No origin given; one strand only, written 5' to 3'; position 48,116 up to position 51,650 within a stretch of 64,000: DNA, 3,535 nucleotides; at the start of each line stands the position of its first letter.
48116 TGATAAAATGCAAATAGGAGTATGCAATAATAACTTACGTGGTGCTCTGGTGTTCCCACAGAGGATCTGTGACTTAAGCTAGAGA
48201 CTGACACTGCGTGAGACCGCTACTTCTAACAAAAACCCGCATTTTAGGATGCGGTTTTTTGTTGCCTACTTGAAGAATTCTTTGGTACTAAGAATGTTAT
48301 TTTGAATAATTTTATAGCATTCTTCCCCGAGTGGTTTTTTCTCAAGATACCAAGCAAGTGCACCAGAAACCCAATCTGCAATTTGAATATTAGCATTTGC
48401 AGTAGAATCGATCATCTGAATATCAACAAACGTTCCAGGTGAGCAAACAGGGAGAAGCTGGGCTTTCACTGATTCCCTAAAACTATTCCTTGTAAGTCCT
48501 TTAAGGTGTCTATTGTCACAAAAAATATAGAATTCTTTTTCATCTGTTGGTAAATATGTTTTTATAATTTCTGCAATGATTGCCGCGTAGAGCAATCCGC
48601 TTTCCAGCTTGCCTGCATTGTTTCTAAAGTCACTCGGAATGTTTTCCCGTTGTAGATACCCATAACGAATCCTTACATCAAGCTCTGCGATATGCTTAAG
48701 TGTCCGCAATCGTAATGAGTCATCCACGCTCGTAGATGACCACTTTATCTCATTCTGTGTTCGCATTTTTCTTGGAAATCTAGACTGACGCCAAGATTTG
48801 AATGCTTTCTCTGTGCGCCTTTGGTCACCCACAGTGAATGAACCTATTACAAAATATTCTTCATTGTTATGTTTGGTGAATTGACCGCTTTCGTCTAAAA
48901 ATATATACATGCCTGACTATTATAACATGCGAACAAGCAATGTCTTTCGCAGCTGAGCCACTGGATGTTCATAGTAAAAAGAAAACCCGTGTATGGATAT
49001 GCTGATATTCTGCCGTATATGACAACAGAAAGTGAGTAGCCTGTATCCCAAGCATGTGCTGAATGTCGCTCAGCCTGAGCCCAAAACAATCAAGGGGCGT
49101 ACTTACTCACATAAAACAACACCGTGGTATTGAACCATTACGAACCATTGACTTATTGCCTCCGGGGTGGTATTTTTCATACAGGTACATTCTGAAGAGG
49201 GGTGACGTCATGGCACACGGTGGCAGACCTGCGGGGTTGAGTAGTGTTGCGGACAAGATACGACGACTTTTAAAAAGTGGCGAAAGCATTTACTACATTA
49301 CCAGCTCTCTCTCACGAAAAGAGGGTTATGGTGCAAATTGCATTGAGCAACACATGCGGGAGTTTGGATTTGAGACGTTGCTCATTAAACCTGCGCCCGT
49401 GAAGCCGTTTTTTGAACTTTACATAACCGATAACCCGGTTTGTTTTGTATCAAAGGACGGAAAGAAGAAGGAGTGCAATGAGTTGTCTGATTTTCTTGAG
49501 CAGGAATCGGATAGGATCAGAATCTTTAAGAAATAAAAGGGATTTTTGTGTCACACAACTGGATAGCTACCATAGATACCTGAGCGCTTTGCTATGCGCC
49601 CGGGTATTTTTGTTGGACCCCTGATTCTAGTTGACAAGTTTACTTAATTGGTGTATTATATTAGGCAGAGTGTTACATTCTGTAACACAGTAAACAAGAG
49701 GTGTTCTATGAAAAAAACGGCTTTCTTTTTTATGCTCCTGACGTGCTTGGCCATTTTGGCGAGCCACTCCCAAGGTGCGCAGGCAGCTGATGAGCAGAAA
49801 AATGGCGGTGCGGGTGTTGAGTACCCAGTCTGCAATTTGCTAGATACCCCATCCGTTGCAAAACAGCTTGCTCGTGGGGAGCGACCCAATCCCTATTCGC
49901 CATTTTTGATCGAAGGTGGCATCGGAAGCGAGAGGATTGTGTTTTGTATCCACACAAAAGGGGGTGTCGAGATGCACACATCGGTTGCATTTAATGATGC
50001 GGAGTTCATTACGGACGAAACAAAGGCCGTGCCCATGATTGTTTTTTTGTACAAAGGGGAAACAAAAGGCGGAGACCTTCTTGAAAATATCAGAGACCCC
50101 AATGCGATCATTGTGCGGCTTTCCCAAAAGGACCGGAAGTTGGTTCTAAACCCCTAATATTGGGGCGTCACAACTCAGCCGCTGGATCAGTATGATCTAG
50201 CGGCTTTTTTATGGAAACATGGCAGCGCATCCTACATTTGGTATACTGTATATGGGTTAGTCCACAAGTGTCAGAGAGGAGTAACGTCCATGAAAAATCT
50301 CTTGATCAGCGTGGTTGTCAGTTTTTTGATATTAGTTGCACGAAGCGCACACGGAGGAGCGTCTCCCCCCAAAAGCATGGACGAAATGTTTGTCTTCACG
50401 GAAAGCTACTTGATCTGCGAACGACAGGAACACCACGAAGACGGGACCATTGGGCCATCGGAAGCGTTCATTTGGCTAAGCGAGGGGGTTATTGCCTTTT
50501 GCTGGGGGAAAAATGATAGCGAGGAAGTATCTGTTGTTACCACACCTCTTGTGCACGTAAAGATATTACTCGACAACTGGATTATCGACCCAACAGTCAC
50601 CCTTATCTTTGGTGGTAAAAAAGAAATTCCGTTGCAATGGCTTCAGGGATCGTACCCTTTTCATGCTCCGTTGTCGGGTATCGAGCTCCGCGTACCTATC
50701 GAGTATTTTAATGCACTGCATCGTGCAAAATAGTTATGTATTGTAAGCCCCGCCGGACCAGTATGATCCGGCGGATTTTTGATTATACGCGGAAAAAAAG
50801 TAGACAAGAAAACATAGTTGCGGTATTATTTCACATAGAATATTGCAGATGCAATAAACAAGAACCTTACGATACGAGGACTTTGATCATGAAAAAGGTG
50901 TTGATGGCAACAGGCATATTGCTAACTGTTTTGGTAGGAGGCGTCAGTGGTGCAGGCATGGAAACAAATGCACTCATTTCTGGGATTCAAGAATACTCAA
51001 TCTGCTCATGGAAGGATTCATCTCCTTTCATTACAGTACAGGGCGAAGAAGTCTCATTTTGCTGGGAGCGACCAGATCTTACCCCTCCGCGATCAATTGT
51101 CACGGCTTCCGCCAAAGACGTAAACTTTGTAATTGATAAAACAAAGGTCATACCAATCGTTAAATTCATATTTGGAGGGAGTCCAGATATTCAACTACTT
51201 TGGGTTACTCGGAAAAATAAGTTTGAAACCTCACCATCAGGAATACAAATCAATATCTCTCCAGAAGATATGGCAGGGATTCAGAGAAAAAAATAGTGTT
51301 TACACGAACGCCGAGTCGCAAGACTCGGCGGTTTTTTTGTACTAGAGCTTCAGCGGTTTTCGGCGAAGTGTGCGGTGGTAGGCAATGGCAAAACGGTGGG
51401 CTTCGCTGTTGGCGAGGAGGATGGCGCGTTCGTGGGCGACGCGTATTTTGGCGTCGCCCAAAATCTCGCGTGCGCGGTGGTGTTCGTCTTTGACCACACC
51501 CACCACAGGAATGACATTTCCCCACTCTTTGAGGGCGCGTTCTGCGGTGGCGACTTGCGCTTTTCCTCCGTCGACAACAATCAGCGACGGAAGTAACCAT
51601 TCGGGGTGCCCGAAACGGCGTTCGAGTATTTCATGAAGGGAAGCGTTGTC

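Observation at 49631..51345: Tandem triplet of paralogous secreted proteins, each with its own promoter and a terminator whose loop shares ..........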

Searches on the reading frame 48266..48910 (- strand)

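Call 51: search_protein_families(library=pfam, proteins=[window:48266-48910:-], max_evalue=0.1)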
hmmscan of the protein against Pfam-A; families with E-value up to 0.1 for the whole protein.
window:48266-48910:- (214 aa): 1 family
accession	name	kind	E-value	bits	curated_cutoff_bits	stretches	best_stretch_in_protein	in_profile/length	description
PF12686.12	DUF3800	-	7.2e-14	53.2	21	1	2-187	1-148/149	Protein of unknown function (DUF3800)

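Call 72: search_protein_families(library=ncbifam, proteins=[window:48266-48910:-], max_evalue=1)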
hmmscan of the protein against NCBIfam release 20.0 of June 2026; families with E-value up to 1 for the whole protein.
window:48266-48910:- (214 aa): 0 families

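Call 91: search_protein_families(library=padloc, proteins=[window:48266-48910:-], max_evalue=0.1)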
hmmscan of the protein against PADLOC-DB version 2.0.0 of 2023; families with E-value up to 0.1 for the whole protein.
window:48266-48910:- (214 aa): 1 family
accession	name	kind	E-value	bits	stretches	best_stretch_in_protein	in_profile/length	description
PDLC04353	PDC-M04A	-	2.1e-09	35.1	1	2-192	6-188/232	-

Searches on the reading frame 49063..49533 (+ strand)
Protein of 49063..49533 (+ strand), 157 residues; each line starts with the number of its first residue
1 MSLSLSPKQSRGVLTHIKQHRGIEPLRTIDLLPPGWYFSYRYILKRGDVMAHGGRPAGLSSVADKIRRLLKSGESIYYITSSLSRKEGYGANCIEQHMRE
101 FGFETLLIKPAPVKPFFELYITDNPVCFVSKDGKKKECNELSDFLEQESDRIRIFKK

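Call 51: search_protein_families(library=pfam, proteins=[window:49063-49533:+], max_evalue=0.1)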
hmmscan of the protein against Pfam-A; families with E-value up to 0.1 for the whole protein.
window:49063-49533:+ (157 aa): 1 family
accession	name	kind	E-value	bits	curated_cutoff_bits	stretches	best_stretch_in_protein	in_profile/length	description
PF10411.14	DsbC_N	-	0.027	14.5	25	1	102-134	20-52/70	Disulfide bond isomerase protein N-terminal domain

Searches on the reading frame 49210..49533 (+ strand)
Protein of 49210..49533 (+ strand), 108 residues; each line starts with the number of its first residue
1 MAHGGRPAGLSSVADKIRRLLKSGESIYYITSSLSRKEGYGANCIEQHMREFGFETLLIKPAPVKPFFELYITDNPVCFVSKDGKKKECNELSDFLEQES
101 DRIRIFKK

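Call 72: search_protein_families(library=ncbifam, proteins=[window:49210-49533:+], max_evalue=1)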
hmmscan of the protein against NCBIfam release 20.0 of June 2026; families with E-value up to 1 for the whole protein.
window:49210-49533:+ (108 aa): 1 family
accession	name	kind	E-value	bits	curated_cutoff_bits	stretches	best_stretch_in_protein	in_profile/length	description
NF008129.0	PRK10877.1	equivalog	0.045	13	215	1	42-86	23-66/237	bifunctional protein-disulfide isomerase/oxidoreductase DsbC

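Call 91: search_protein_families(library=padloc, proteins=[window:49210-49533:+], max_evalue=0.1)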
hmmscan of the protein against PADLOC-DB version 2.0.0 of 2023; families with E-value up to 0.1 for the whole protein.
window:49210-49533:+ (108 aa): 0 families

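Call 92: find_homologous_proteins(query=window:49210-49533:+, max_evalue=0.001)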
Query window:49210-49533:+ (108 aa): 1 proteins with E <= 0.001 among 4 candidates.
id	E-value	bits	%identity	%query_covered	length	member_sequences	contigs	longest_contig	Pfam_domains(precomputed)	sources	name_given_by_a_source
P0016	2.1e-65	235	99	100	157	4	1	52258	-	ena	-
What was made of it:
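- Tried and rejected: ORF X was searched as a candidate regulator and found only itself (call 92).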

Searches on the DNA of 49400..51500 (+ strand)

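Call 63: search_rna_families(source=window, start=49400, end=51500, threshold=evalue, max_evalue=1)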
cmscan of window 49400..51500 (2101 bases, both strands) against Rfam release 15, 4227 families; matches with E-value up to 1: 1.
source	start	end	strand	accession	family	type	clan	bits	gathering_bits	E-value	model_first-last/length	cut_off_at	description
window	50118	50210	+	RF01394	isrK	Gene; sRNA;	-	18.4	50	0.46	1-77/77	no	isrK Hfq binding RNA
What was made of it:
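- Tried and rejected: Rfam found nothing in the locus at E<=1 except a sub-threshold isrK hit on terminator T1 (18 bits against a gathering score of 50, call 63), which I rejected.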

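Call 108: build_rna_model(alignment_id=A8, structure=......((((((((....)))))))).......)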
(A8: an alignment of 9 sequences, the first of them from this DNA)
Model R1 built from alignment A8 (9 sequences, 33 columns); structure: as given.
model positions 30; base pairs 7; branch points 0; effective number of sequences 9; information 0.878 bits per position. Calibrated on 0.2 Mb of random sequence (short: E-values are rough).
structure used (alignment columns):
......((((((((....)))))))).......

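Call 109: search_with_rna_model(model_id=R1, source=window, filters=off, max_evalue=10)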
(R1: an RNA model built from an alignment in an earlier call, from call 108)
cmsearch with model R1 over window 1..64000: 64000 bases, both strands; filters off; matches with E-value up to 10: 9.
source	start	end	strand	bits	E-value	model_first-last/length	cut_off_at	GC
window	49665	49695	+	32.8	0.00013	1-30/30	no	0.39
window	50835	50864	+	30.6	0.00039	1-30/30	no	0.27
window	7154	7193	+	14.9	0.95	1-30/30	no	0.35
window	7152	7191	-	14.5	1.2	1-30/30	no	0.35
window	49670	49688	-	12.2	3.5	6-23/30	no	0.37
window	3709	3747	+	12.2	3.6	1-30/30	no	0.31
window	63589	63622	-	12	4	1-30/30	no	0.38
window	32700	32725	+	11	6.4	1-30/30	no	0.42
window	50841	50856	-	10.3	9.4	7-22/30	no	0.31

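Call 110: search_with_rna_model(model_id=R1, sources=[L001, L002, L003, L004, L005, L006, L007, L008, L009, L010, L011, L012, L013, L014, L015, L016, L017, L018, L019, L020, L021, L022, L023, L024, L025, L026, L027, L028, L029, L030, L031, L032, L033, L034, L035, L036, L037, L038, L039, L040, L041, L042, L043, L044, L045, L046, L047, L048, L049, L050, L051, L052, L053, L054, L055, L056, L057, L058, L059, L060, L061, L062, L063, L064, L065, L066, L067, L068, L069, L070, L071, L072, L073, L074, L075, L076, L077, L078, L079, L080, L081, L082, L083, L084, L085, L086, L087, L088, L089], max_evalue=5)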
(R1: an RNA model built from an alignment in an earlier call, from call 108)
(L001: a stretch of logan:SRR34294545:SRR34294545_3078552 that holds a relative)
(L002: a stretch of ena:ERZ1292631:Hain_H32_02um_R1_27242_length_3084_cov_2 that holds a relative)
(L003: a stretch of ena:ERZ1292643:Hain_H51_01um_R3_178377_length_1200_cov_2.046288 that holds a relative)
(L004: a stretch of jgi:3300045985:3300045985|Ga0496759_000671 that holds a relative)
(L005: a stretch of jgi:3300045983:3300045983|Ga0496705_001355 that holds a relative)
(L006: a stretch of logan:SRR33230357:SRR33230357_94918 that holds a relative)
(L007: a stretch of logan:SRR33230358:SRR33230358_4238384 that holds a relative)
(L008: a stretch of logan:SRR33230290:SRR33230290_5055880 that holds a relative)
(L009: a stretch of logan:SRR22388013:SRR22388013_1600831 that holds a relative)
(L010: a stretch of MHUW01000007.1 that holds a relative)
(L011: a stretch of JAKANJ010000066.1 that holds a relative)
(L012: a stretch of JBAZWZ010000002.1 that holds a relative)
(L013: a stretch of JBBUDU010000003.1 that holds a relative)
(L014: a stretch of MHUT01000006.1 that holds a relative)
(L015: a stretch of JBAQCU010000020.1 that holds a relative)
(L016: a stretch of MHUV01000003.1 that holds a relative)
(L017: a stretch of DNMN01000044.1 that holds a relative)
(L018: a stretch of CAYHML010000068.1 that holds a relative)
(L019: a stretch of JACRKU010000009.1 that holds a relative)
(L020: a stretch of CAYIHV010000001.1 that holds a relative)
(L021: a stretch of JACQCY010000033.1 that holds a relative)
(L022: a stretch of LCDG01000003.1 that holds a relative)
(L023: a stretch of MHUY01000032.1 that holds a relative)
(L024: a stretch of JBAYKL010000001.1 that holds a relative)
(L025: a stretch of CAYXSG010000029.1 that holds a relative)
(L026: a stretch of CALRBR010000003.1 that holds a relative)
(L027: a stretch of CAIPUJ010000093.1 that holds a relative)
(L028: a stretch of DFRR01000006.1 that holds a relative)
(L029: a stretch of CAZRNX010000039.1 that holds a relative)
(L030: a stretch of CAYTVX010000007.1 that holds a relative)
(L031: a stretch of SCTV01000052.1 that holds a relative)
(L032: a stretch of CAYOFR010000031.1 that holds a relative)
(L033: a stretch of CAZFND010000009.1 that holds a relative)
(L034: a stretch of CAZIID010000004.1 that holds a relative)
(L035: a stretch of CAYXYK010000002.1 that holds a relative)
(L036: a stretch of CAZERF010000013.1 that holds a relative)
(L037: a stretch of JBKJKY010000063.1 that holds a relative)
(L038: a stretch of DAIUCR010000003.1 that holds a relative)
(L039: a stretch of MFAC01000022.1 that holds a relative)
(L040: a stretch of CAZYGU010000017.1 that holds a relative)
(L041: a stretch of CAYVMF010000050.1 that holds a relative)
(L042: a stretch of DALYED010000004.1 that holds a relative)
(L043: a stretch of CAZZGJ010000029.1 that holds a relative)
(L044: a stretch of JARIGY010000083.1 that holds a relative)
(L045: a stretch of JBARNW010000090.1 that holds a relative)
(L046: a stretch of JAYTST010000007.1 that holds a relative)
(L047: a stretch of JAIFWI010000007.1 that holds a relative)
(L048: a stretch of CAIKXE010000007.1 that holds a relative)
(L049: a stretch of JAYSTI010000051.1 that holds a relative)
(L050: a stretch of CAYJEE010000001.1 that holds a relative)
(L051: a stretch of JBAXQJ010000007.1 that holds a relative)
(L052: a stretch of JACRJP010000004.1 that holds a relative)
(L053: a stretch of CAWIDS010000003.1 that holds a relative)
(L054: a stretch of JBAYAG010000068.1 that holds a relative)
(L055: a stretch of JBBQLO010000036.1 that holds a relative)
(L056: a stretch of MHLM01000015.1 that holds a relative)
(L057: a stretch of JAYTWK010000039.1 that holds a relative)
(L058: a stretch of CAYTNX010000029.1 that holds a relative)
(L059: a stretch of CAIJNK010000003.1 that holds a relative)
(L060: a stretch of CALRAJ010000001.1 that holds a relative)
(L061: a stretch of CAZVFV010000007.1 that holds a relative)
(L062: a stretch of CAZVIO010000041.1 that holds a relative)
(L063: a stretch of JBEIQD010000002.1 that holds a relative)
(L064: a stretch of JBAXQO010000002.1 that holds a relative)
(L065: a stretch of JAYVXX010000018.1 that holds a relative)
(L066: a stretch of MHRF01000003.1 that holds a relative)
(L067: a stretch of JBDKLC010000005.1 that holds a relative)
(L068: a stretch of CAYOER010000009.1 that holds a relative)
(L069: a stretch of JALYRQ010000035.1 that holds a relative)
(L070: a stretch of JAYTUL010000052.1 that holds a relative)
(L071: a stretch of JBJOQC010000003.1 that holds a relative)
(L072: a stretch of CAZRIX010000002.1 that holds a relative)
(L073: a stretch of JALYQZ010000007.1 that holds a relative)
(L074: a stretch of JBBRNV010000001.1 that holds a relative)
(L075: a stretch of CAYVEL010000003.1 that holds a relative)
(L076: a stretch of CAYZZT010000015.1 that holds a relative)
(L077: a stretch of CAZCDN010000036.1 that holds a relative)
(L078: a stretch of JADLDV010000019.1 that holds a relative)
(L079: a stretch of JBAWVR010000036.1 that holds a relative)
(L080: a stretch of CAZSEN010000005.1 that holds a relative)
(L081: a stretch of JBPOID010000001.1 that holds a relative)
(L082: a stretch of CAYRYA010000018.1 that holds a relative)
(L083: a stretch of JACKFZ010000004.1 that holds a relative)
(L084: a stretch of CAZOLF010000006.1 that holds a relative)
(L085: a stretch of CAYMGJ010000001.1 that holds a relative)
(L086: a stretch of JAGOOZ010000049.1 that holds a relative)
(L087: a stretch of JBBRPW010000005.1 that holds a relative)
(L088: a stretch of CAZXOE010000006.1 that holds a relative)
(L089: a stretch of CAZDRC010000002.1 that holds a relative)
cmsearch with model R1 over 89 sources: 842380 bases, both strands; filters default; matches with E-value up to 5: 12.
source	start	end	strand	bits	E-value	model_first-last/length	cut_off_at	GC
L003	380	410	+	34.1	0.00091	1-30/30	no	0.35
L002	627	656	+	32.6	0.002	1-30/30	no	0.5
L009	40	69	+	30.7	0.005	1-30/30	no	0.43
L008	833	863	+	29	0.011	1-30/30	no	0.26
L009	578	607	+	28.7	0.013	1-30/30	no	0.3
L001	1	29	+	28.6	0.014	2-30/30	5'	0.38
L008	144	173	+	27.9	0.019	1-30/30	no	0.6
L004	2689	2720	+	25.4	0.067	1-30/30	no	0.5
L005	2053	2084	+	25.4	0.067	1-30/30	no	0.5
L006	8410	8439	-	18.9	1.7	1-30/30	no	0.43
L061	5935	5965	-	17.9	2.7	1-30/30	no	0.26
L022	13171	13195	-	16.9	4.6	1-30/30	no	0.48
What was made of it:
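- Model R1 finds only family leaders in the window and in 842 kb of related DNA (calls 109, 110).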
